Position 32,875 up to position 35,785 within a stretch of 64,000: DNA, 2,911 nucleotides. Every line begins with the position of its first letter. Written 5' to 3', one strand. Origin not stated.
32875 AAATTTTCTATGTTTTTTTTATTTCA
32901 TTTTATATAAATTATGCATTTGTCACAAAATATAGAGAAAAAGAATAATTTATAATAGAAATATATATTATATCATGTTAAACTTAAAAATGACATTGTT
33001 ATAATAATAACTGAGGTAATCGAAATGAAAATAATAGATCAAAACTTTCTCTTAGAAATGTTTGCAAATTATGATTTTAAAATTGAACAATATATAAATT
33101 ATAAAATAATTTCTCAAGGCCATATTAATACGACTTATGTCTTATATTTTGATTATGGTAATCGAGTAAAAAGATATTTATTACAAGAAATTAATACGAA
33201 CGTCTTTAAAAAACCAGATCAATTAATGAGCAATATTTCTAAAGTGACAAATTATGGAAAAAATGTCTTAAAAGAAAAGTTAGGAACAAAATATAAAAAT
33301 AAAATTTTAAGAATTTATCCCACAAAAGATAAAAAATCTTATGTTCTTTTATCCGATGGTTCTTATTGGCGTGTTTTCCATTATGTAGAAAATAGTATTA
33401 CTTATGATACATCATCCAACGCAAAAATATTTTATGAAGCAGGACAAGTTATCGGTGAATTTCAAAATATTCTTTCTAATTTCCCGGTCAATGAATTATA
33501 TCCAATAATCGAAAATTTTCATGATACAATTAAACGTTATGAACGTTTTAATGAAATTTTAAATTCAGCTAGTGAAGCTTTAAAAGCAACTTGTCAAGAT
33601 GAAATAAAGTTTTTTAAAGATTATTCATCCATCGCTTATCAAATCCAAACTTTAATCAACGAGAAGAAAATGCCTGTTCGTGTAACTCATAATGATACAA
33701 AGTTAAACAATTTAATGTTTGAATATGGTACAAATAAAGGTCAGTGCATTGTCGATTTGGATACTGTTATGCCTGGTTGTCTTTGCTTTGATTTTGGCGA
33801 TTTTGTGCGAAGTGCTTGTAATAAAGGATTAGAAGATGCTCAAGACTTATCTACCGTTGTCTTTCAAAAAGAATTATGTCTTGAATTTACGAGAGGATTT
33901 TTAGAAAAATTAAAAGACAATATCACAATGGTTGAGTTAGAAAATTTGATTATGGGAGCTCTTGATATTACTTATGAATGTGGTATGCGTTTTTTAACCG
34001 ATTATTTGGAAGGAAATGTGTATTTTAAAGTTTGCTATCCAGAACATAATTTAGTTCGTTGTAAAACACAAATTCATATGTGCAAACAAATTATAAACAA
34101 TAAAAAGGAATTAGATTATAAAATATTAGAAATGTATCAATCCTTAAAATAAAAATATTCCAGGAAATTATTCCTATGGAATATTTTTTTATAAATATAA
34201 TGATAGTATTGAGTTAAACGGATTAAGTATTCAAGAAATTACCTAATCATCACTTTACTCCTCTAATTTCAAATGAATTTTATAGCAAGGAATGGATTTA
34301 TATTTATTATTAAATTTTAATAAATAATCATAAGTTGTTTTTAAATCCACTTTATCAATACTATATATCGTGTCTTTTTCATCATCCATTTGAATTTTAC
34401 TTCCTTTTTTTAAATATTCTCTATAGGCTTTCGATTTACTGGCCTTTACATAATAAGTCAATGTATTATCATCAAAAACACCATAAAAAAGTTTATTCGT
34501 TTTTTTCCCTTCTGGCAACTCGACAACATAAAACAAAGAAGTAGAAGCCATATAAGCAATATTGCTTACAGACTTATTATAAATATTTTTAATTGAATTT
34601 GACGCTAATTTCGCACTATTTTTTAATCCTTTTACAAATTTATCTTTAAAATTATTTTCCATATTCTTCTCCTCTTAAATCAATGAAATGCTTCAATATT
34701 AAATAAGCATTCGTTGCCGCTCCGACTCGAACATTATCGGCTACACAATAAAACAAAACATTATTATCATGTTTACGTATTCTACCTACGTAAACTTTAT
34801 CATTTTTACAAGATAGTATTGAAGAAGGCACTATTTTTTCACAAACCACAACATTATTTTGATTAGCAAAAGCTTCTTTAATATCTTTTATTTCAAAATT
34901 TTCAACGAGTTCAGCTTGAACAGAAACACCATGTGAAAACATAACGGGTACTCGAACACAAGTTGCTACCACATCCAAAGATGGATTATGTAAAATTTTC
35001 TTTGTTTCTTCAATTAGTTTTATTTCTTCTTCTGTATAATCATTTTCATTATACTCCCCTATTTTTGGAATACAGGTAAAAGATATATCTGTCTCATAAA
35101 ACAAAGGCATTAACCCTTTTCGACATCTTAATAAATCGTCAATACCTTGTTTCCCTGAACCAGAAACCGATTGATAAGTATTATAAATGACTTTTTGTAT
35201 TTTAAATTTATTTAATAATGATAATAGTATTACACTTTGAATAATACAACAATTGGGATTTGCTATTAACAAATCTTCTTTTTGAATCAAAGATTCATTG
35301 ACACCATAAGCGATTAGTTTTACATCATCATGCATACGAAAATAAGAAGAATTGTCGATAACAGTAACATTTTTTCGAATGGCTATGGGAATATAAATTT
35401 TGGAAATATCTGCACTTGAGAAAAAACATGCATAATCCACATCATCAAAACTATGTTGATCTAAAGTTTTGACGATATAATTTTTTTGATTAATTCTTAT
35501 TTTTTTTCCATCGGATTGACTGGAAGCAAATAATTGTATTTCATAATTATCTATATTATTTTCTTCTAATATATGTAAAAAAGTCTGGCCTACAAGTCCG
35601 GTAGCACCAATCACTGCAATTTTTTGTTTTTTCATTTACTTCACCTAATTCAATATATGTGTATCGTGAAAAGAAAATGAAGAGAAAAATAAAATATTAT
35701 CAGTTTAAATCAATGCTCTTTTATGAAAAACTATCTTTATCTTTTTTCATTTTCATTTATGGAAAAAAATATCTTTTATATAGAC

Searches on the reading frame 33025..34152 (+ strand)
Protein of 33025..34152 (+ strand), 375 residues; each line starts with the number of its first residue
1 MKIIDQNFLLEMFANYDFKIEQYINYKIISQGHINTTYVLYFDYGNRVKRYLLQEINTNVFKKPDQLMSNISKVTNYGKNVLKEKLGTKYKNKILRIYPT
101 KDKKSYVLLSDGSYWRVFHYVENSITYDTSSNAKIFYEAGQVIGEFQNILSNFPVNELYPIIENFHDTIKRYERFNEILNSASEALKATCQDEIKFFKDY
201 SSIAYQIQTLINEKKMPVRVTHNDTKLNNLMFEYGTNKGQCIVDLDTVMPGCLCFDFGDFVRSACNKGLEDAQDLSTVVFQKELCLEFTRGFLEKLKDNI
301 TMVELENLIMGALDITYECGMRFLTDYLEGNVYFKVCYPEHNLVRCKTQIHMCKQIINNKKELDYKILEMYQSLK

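Call 40: search_protein_families(library=pfam, proteins=[window:33025-34152:+], max_evalue=0.001)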
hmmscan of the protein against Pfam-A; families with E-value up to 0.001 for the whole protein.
window:33025-34152:+ (375 aa): 2 families
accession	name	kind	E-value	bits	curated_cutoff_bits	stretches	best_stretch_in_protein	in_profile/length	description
PF01636.29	APH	-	7.7e-10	39.4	23.2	1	112-267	69-216/239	Phosphotransferase enzyme family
PF02958.26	EcKL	-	0.00098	19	22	0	175-263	167-263/294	Ecdysteroid kinase-like family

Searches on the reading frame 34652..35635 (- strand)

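Call 40: search_protein_families(library=pfam, proteins=[window:34652-35635:-], max_evalue=0.001)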
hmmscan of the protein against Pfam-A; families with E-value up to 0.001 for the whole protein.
window:34652-35635:- (327 aa): 2 families
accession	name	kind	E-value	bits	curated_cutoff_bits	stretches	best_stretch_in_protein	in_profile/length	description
PF02774.23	Semialdhyde_dhC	-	4.9e-36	125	26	1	139-303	3-183/184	Semialdehyde dehydrogenase, dimerisation domain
PF01118.30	Semialdhyde_dh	-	1.6e-23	83.8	26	1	5-118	1-119/121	Semialdehyde dehydrogenase, NAD binding domain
